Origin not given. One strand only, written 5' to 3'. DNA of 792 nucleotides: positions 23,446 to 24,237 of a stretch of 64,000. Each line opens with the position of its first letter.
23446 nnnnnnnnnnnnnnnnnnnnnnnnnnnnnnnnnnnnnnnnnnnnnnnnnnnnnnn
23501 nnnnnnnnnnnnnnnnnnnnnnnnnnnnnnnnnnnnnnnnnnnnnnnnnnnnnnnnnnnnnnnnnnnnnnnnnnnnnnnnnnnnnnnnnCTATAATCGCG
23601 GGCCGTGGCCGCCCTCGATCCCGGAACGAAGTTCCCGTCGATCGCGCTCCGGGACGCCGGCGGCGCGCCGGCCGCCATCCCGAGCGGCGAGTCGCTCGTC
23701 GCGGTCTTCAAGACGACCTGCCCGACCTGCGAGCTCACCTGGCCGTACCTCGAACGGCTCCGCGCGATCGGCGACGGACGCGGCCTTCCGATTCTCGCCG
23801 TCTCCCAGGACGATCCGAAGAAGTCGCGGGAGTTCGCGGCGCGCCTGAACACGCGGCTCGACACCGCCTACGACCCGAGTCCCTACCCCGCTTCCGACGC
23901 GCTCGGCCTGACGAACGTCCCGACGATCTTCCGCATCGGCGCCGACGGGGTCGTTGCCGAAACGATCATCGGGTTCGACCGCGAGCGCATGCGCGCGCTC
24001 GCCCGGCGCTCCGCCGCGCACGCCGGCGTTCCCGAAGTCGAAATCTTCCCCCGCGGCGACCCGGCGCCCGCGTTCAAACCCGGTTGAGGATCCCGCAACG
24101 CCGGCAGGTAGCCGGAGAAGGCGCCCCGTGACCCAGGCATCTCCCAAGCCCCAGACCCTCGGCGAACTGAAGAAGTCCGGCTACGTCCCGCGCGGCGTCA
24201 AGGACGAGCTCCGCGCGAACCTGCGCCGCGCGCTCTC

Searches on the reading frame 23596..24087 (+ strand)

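Call 29: search_protein_families(library=pfam, proteins=[window:23596-24087:+], max_evalue=0.001)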
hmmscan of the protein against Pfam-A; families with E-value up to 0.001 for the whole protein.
window:23596-24087:+ (163 aa): 2 families
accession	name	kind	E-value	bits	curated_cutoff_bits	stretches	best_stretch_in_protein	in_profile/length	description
PF00578.27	AhpC-TSA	-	4.2e-07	30.4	26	1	10-122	2-123/124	AhpC/TSA family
PF08534.16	Redoxin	-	6.2e-07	29.7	26.6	1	10-130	3-138/148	Redoxin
